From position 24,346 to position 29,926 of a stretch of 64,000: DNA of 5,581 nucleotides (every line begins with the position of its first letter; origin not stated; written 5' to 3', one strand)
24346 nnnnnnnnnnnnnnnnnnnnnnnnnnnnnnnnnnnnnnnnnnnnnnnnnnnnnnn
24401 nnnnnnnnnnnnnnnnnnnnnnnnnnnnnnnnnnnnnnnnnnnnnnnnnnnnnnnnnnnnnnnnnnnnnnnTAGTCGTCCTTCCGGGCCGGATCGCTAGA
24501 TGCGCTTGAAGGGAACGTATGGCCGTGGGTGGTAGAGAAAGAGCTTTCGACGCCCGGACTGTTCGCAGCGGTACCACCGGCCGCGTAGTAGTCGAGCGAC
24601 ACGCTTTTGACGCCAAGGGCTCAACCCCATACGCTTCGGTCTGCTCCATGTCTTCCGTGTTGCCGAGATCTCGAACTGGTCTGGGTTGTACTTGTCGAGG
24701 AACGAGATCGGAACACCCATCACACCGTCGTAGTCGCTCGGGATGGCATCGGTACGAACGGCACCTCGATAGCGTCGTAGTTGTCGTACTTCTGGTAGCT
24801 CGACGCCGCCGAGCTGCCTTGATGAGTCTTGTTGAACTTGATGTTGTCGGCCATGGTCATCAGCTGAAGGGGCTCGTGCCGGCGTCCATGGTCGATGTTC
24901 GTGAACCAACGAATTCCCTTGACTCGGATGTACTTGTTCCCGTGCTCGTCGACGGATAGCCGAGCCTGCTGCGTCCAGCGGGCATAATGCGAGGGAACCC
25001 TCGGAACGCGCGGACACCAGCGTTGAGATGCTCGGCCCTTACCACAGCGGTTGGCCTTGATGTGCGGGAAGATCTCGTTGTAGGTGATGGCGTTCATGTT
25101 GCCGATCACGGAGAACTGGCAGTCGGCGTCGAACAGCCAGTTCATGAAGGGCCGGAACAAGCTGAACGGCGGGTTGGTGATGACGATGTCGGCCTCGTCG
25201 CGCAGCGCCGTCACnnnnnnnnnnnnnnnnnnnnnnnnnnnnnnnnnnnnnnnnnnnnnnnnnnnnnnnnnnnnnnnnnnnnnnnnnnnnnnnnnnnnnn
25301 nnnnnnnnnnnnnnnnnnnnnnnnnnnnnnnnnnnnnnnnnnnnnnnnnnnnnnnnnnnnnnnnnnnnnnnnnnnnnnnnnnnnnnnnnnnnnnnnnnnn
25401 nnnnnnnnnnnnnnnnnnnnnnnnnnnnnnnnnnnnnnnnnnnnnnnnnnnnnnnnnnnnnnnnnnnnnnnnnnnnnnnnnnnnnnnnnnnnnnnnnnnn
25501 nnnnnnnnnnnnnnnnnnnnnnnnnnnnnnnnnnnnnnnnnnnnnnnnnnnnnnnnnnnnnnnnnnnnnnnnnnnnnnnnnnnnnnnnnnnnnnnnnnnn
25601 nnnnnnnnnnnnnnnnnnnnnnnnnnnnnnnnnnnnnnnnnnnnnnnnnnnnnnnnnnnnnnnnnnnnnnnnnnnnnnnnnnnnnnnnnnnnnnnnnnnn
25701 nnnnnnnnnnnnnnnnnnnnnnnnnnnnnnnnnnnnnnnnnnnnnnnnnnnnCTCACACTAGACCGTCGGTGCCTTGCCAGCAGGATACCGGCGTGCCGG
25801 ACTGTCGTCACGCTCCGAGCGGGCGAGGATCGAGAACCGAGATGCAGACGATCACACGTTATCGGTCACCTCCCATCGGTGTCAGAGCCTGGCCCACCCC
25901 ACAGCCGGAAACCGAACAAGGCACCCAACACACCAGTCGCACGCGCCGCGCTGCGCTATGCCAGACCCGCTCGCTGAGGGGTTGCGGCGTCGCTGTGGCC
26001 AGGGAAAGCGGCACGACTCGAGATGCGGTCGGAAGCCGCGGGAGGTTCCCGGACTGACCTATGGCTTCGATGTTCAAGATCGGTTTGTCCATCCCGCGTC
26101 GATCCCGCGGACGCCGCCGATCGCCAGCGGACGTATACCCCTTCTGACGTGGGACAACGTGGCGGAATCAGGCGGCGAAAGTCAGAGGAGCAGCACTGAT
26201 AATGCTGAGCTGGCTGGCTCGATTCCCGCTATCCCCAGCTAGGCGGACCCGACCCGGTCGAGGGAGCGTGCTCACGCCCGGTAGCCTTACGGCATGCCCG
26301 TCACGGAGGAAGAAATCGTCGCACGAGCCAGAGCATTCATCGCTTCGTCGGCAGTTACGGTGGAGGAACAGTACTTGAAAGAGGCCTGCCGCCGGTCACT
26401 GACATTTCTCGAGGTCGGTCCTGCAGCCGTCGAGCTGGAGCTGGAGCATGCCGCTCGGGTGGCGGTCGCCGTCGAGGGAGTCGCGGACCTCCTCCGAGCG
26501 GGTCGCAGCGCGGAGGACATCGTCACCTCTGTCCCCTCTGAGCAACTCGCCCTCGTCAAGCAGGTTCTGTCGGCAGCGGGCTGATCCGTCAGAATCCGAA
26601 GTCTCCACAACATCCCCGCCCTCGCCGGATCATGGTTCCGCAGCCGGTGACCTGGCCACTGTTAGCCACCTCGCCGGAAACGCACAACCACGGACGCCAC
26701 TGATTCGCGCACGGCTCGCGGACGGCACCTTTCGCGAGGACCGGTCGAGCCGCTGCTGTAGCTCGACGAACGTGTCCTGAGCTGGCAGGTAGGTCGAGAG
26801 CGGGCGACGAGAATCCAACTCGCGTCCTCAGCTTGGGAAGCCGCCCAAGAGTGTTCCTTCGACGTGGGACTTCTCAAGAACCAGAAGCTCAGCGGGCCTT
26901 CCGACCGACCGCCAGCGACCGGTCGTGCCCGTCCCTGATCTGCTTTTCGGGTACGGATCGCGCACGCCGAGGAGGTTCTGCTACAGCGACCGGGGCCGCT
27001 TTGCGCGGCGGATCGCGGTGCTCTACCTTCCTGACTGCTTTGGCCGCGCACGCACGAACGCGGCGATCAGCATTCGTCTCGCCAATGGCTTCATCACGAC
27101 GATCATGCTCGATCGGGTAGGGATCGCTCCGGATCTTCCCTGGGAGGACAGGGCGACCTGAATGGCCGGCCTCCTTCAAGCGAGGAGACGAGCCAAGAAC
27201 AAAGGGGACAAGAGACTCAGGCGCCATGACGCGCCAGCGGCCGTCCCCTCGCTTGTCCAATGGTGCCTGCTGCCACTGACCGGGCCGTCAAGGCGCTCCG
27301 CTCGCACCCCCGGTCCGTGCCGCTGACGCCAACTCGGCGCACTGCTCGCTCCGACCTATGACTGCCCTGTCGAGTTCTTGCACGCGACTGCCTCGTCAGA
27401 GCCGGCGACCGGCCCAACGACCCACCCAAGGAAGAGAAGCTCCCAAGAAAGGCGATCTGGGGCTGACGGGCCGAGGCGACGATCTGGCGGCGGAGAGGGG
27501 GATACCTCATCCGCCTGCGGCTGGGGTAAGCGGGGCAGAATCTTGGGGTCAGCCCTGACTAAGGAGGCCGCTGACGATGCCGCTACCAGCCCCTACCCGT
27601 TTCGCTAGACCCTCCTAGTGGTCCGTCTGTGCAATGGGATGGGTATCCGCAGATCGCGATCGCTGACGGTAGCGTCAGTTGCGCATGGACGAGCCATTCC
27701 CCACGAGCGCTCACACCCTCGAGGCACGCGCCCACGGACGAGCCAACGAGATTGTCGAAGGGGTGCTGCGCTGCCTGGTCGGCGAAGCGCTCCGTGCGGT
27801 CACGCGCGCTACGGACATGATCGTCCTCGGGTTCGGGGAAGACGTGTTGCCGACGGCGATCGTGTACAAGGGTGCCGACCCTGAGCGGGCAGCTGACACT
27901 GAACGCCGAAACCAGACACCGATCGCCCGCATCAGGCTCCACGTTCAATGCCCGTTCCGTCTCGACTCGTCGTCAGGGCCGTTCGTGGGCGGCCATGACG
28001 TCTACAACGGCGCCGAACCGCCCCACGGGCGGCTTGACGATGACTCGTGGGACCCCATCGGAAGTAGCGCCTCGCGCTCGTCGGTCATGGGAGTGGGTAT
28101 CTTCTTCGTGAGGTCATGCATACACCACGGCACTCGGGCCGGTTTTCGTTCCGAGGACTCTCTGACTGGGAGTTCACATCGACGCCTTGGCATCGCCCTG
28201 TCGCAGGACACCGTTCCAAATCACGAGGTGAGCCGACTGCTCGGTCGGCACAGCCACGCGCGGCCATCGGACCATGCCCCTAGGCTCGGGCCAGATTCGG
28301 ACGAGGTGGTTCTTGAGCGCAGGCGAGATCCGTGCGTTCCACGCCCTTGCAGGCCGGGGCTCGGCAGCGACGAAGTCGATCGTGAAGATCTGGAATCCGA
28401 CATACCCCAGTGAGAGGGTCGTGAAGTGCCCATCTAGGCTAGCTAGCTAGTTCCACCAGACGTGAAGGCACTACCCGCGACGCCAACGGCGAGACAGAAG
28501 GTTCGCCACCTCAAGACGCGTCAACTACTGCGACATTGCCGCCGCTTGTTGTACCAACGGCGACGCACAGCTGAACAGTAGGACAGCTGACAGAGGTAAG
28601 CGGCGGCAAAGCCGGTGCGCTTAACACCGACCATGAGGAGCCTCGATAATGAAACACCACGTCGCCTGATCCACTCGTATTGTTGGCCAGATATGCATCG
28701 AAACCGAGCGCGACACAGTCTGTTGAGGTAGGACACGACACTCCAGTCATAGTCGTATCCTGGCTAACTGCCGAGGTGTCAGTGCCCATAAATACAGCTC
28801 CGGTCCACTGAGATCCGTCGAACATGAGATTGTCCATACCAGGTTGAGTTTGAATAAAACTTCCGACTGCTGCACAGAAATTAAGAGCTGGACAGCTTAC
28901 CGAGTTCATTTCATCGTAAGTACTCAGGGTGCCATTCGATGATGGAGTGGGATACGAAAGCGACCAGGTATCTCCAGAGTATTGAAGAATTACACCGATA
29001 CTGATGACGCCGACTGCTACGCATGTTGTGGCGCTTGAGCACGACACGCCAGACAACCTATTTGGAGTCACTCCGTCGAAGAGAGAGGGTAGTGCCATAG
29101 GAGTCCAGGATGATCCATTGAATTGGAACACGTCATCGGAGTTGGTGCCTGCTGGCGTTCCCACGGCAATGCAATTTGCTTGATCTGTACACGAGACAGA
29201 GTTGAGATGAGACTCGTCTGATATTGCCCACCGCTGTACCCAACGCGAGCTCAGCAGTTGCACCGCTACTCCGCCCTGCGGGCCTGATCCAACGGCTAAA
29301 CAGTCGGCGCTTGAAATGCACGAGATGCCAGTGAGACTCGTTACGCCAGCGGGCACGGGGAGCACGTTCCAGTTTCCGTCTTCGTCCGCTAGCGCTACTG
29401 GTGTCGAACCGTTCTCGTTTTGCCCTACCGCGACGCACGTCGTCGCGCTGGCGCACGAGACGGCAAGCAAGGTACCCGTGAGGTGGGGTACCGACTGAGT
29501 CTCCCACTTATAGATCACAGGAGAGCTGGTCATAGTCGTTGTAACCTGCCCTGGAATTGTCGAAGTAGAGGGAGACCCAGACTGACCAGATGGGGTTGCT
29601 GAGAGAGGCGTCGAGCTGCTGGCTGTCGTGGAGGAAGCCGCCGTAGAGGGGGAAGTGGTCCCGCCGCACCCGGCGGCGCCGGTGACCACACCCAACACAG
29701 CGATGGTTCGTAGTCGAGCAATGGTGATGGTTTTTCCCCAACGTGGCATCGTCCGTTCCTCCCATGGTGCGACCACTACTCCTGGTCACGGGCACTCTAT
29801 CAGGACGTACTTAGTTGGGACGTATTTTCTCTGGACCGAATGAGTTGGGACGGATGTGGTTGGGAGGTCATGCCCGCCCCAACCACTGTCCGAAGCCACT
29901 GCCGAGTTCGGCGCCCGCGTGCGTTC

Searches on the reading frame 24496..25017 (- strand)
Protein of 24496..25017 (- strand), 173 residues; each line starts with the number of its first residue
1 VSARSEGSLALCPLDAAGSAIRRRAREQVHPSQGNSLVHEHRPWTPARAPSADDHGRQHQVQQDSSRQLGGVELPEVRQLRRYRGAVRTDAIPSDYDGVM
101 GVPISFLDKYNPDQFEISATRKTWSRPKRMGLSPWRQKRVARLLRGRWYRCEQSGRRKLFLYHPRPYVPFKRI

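Call 11: search_protein_families(library=pfam, proteins=[window:24496-25017:-], max_evalue=0.01)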
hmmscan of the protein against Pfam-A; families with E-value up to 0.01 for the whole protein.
window:24496-25017:- (173 aa): 1 family
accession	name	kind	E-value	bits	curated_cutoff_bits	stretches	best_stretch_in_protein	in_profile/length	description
PF13651.11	EcoRI_methylase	-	7.4e-13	49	26.4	1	88-121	268-301/345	Adenine-specific methyltransferase EcoRI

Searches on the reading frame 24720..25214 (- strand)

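Call 11: search_protein_families(library=pfam, proteins=[window:24720-25214:-], max_evalue=0.01)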
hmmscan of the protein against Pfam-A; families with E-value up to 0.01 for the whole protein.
window:24720-25214:- (164 aa): 1 family
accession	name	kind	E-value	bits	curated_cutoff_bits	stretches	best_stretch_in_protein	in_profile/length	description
PF13651.11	EcoRI_methylase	-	1.4e-43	150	26.4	1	3-154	134-269/345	Adenine-specific methyltransferase EcoRI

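Call 56: search_protein_families(library=padloc, proteins=[window:24720-25214:-], max_evalue=0.001)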
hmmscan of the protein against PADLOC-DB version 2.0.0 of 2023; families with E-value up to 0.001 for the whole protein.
window:24720-25214:- (164 aa): 1 family
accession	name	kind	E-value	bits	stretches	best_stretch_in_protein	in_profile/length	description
PDLC03297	MTase_II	-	4e-34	116.5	1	4-151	126-258/332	Type II methyltransferase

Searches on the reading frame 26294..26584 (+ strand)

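Call 72: search_protein_families(library=pfam, proteins=[window:26294-26584:+], max_evalue=0.01)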
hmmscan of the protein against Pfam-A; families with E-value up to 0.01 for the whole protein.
window:26294-26584:+ (96 aa): 1 family
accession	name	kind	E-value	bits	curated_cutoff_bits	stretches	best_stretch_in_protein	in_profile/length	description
PF04255.20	DUF433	-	0.0035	17.6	23.6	1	58-92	19-53/56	Protein of unknown function (DUF433)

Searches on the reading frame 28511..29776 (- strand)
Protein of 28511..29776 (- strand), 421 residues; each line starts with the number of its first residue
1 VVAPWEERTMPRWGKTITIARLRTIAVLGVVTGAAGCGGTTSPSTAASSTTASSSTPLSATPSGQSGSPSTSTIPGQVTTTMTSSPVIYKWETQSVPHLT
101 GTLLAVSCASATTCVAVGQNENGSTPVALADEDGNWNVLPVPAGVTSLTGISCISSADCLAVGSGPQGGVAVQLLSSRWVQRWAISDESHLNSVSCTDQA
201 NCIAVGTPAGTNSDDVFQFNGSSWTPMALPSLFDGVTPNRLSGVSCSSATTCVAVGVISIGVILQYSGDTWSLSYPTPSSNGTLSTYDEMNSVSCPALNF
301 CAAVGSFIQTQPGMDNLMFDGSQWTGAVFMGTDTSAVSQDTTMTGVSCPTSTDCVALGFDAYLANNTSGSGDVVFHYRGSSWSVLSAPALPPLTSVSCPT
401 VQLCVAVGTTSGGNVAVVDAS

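Call 12: search_protein_families(library=pfam, proteins=[window:28511-29776:-], max_evalue=0.01)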
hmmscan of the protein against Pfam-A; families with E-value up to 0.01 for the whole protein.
window:28511-29776:- (421 aa): 0 families

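Call 72: search_protein_families(library=pfam, proteins=[window:28511-29776:-], max_evalue=0.01)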
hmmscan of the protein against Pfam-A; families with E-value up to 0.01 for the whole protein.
window:28511-29776:- (421 aa): 0 families
